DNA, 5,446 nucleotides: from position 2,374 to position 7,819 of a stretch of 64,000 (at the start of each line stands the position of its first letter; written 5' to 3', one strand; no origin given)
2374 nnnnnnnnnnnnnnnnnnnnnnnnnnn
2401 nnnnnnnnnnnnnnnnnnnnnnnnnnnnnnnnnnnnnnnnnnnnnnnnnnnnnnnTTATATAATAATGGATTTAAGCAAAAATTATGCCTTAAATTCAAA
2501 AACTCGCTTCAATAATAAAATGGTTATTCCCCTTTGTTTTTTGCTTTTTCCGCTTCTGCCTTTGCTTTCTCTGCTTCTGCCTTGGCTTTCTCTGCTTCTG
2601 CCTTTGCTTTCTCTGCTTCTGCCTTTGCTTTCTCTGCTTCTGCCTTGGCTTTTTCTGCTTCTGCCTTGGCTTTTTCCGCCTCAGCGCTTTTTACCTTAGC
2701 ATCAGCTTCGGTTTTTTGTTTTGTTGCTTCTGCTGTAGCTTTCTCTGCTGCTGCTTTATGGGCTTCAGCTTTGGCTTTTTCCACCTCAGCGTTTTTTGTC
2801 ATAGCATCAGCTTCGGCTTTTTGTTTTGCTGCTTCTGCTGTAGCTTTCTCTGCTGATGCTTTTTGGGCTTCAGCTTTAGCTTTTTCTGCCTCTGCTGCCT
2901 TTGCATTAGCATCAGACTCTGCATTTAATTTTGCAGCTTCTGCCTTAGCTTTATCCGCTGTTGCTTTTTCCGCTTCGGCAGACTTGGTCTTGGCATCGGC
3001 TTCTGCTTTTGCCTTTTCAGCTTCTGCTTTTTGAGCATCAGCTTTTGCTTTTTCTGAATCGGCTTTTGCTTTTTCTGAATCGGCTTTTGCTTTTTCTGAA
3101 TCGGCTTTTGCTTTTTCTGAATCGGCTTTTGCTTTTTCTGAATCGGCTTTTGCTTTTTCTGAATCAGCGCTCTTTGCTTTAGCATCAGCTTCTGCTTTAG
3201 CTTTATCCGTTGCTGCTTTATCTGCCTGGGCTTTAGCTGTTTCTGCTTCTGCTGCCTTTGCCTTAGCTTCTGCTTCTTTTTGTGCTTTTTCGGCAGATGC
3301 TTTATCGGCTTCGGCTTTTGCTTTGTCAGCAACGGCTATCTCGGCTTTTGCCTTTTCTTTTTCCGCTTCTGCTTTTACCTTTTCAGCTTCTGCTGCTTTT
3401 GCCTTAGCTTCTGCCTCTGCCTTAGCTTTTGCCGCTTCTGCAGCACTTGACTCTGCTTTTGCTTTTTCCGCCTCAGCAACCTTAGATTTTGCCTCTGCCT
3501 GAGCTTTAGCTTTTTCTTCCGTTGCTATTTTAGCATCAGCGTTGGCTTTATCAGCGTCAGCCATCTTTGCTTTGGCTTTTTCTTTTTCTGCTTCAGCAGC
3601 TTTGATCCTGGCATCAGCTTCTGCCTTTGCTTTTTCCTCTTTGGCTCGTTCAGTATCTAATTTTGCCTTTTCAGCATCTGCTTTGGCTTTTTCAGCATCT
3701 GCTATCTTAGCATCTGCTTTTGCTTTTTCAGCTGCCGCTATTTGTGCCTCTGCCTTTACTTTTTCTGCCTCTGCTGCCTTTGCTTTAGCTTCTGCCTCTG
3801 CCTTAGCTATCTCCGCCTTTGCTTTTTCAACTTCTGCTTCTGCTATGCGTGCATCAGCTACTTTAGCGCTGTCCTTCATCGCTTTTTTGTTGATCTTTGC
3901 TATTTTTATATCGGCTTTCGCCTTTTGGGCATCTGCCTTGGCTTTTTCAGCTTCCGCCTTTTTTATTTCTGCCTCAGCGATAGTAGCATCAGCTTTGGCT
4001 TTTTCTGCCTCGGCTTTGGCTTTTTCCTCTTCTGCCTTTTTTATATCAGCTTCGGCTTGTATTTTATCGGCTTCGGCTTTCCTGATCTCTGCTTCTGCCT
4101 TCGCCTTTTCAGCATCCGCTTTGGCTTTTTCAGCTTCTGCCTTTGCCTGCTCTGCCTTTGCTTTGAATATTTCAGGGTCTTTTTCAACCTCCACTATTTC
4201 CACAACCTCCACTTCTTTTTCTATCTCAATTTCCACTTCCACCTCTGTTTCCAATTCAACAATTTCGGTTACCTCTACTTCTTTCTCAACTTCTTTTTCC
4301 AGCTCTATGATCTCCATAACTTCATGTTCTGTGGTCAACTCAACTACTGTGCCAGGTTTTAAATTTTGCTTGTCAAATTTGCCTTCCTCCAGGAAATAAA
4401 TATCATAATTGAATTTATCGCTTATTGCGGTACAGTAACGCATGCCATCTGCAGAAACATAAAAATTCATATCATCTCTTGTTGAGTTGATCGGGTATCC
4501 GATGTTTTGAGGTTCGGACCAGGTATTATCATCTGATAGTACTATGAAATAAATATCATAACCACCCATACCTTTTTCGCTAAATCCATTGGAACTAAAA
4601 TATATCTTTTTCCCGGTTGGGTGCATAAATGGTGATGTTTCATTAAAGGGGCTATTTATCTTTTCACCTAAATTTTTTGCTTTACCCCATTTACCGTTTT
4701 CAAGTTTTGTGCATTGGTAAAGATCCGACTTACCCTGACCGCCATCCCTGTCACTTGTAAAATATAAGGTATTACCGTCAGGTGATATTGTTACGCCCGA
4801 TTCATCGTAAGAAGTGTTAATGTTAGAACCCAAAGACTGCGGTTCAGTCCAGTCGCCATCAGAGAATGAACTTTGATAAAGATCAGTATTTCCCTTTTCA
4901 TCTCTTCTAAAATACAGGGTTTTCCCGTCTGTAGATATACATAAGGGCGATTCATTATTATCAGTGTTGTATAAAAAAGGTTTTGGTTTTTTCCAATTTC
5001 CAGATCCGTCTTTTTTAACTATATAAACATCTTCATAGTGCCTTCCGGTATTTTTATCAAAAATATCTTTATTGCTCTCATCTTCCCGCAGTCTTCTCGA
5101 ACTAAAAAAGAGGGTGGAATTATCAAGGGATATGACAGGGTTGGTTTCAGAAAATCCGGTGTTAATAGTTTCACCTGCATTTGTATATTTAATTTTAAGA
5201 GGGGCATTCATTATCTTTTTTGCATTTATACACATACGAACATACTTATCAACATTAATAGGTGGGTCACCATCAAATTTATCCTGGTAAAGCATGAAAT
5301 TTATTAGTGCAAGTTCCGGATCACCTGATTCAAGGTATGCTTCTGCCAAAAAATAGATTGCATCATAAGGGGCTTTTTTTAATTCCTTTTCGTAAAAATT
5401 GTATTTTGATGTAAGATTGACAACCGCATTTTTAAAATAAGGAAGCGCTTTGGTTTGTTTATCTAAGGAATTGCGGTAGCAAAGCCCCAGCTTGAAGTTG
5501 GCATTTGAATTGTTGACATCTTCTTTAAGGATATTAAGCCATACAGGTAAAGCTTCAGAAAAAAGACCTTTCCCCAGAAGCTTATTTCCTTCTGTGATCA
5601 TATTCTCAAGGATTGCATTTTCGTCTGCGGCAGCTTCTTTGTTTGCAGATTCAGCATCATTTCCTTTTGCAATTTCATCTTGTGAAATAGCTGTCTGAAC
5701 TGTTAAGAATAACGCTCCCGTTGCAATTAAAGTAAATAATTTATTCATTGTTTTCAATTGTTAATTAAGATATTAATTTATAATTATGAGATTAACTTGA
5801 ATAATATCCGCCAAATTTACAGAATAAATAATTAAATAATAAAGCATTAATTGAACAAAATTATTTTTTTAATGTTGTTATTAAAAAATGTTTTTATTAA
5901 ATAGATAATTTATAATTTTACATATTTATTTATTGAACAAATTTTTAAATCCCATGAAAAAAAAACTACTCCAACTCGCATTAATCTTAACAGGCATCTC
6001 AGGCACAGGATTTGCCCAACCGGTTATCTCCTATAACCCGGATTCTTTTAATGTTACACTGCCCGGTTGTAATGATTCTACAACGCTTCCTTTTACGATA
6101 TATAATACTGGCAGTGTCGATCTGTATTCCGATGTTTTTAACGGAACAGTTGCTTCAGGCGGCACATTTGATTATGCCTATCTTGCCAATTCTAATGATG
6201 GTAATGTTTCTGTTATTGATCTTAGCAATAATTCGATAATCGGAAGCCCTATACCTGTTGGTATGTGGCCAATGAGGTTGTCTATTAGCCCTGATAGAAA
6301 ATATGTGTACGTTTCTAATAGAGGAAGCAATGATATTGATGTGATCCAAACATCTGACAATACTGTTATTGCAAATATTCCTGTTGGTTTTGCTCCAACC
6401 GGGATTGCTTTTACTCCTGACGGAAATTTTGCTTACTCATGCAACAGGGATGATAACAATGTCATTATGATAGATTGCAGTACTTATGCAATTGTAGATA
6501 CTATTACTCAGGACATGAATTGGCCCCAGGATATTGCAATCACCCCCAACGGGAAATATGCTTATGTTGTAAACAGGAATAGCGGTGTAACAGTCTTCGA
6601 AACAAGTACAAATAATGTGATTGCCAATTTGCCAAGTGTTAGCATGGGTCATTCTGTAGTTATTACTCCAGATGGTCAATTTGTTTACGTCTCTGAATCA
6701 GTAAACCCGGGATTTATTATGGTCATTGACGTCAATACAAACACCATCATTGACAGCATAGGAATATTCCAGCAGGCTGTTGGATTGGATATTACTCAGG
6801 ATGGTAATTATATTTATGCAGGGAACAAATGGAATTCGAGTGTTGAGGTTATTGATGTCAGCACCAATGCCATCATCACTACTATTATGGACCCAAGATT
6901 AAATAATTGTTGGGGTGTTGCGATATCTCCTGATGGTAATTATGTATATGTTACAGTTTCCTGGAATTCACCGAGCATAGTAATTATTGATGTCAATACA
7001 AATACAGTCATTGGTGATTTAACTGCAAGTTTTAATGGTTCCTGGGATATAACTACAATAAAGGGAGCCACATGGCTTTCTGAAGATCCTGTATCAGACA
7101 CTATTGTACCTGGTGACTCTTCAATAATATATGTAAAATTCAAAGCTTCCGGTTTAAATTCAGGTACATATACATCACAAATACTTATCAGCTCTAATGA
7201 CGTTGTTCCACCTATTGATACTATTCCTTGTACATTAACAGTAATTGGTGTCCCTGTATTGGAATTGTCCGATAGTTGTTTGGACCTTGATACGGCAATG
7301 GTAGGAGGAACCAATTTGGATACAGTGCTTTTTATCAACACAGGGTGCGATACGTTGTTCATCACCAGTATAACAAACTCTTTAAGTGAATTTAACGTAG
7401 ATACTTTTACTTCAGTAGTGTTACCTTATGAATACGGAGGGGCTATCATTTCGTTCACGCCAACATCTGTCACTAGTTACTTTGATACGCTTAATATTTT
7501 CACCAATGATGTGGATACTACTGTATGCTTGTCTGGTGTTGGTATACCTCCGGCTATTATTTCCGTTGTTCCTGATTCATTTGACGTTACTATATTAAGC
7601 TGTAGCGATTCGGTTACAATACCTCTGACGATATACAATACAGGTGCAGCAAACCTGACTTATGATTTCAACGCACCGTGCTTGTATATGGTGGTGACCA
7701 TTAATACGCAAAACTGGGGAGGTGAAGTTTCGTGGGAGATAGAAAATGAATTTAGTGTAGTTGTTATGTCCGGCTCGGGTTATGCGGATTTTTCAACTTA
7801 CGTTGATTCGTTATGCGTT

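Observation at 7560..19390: Payload-in-scaffold design: unrelated globular domains sit at one fixed position of a reiterated beta-sandwich unit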

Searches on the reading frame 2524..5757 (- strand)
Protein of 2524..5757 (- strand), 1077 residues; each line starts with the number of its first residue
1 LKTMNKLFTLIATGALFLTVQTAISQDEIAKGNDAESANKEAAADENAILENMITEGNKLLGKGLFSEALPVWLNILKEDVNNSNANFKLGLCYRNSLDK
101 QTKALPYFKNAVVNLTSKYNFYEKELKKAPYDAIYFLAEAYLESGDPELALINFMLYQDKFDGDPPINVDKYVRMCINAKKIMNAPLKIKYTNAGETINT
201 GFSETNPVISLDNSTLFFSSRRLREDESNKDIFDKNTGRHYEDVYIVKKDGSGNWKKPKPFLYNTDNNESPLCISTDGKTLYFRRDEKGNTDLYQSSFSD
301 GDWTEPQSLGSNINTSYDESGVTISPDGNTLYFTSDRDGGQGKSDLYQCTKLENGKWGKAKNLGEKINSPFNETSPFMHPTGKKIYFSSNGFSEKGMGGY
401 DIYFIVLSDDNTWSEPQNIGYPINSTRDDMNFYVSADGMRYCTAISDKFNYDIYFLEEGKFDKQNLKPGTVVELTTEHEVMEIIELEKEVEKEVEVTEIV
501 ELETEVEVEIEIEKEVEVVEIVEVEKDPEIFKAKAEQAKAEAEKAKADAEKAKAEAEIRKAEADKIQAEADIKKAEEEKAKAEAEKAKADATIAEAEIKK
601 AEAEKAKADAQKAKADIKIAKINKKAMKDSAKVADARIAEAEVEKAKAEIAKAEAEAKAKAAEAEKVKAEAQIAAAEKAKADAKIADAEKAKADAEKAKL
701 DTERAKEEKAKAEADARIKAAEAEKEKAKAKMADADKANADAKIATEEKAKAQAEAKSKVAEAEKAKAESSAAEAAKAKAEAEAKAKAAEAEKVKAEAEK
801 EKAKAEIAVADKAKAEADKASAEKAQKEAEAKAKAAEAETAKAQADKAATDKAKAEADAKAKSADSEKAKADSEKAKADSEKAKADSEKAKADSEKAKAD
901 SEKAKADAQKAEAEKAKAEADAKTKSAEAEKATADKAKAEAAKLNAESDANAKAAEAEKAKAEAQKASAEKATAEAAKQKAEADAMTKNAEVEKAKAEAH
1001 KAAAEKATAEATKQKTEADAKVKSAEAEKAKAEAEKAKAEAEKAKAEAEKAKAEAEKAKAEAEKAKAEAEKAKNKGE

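Call 59: search_protein_families(library=pfam, max_evalue=0.001, proteins=[window:2527-5757:-])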
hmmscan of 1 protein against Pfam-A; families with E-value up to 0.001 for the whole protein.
window:2527-5757:- (1077 aa): 1 family
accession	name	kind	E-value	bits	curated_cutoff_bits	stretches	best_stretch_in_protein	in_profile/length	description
PF07676.18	PD40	-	3.6e-27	94.1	20.9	2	309-347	1-37/38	WD40-like Beta Propeller Repeat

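Call 87: find_encoding_contigs(protein=window:2524-5757:-, flank=3000, max_places=3)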
Protein window:2524-5757:- (1077 aa): no gene with exactly this product is on record in the collection.

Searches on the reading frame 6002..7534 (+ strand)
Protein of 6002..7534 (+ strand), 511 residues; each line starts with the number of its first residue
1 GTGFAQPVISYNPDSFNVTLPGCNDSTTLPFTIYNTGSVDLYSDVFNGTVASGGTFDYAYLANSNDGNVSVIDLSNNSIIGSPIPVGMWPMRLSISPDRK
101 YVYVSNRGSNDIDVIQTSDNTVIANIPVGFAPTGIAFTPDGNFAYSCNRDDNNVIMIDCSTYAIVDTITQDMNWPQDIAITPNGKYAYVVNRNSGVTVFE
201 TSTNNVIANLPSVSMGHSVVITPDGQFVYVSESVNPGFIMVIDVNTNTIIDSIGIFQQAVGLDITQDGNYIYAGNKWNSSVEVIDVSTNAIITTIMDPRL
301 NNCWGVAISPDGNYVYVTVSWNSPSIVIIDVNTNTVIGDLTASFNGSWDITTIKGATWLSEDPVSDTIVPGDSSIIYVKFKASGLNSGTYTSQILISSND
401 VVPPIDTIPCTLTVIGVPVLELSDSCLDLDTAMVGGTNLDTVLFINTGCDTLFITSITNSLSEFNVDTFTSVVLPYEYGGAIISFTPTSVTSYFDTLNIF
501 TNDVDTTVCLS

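Call 6: search_protein_families(library=pfam, max_evalue=0.01, proteins=[window:6002-7534:+])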
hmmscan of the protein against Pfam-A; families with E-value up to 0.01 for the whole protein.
window:6002-7534:+ (511 aa): 17 families
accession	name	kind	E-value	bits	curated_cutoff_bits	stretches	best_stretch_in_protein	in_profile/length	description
PF10282.15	Lactonase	-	1.3e-18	67.8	21.7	2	89-157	245-318/344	Lactonase, 7-bladed beta-propeller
PF02239.22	Cytochrom_D1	-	1.2e-15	57.4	25.5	2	190-294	10-114/368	Cytochrome D1 heme domain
PF25174.1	Beta-prop_THOC3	-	1.9e-15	57.1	305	2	62-252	64-250/272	THOC3 beta-propeller domain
PF16819.11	DUF5074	-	1.2e-14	54.6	27.2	3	233-336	116-218/353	Domain of unknown function (DUF5074)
PF21783.3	YNCE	-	1.4e-10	41.4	27.1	1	89-295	113-322/339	YNCE-like beta-propeller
PF22544.2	HYDIN_VesB_CFA65-like_Ig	-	1.4e-09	38.5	25.5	1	418-505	1-90/100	HYDIN/CFA65/VesB-like, Ig-like domain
PF23414.1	Beta-prop_EML_2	-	1e-07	32.1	90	1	104-207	14-114/266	Echinoderm microtubule-associated protein second beta-propeller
PF24814.1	WD40_Prp19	-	5.2e-07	29.4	320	1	133-318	53-238/281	Prp19 WD40 domain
PF25172.1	Beta-prop_WDR3_2nd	-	3.1e-06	27.1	140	0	193-274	19-98/293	WDR3 second beta-propeller domain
PF01731.26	Arylesterase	-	7.3e-06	26.6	21.3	0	189-235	31-75/86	Arylesterase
PF25168.1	Beta-prop_WDR36-Utp21_2nd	-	3.4e-05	23.8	84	0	128-230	197-298/335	WDR36/Utp21 second beta-propeller domain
PF07676.18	PD40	-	7.3e-05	23.1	20.9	0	133-150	12-30/38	WD40-like Beta Propeller Repeat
PF00400.38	WD40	-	0.00011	23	27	0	133-156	15-37/39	WD domain, G-beta repeat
PF23586.2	Beta-prop_NWD2_C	-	0.00017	21.3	33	0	177-331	13-159/341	NWD2 C-terminal beta-propeller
PF21959.2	DUF6923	-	0.00054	20.3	27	0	218-291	91-164/234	Repeat of unknown function (DUF6923)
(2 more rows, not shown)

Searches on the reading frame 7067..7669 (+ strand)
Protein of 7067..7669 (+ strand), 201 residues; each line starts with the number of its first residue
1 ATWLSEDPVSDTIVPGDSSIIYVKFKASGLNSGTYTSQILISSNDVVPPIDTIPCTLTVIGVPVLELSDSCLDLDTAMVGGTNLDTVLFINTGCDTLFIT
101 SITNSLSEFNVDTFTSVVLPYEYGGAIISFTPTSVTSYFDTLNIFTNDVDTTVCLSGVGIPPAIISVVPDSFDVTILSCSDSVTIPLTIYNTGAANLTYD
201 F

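Call 56: find_homologous_proteins(query=A3, max_evalue=1e-10)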
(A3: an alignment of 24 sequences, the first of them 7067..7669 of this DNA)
Query A3 (24 sequences) (201 aa, profile of the alignment): 6 proteins with E <= 1e-10 among 2375 candidates.
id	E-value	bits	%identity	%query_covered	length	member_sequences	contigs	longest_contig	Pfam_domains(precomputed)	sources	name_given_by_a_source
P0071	9.0e-72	259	46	99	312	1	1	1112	PF22544.3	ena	-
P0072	1.6e-62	228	42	90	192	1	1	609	PF07610.18,PF22544.3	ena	-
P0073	1.1e-30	125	28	86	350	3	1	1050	PF19190.7,PF22076.3,PF22544.3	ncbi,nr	ncbi:MAG: hypothetical protein Q9M29_08335, partial [Mariprofundaceae bacterium]|nr:hypothetical pro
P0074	4.2e-26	110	38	67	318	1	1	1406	PF22065.3,PF07610.18,PF22067.3,PF24507.2,PF24499.2,PF22544.3,PF22073.3,PF15780.12,PF22076.3,PF13180.13,PF22066.3,PF12371.15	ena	-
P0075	8.0e-22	96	41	40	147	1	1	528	-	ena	-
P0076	4.3e-18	83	29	75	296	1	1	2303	PF19190.7,PF22544.3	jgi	jgi:hypothetical protein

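Call 68: search_protein_representatives(alignment_id=A3)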
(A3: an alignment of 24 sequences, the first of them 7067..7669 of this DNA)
Query: 24 sequences, 201 profile positions. Proteins with E-value up to 0.001 (for the whole library): 40664; up to 1e-10: 15680; up to 1e-30: 3687. The best 150 are listed.
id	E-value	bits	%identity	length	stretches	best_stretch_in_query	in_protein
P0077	0.0e+00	2275.5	-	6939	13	4-201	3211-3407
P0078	0.0e+00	2236.5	-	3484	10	2-201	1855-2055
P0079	0.0e+00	2050.4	-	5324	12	3-200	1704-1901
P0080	0.0e+00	1903.2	-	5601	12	2-199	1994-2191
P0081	0.0e+00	1483.6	-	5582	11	2-200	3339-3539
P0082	0.0e+00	1447.7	-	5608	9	2-201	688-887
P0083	0.0e+00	1248.6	-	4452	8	6-201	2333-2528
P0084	0.0e+00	1235.4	-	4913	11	2-199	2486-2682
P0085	0.0e+00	1216.9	-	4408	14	2-200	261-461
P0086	0.0e+00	1208.3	-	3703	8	3-200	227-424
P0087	0.0e+00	1197.1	-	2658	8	2-198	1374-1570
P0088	0.0e+00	1169.0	-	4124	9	2-200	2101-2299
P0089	0.0e+00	1147.7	-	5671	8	2-200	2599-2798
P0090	0.0e+00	1133.0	-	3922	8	7-201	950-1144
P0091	0.0e+00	1102.0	-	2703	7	2-200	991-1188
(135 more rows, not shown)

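Call 88: find_encoding_contigs(protein=P0078, flank=2000, max_places=2)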
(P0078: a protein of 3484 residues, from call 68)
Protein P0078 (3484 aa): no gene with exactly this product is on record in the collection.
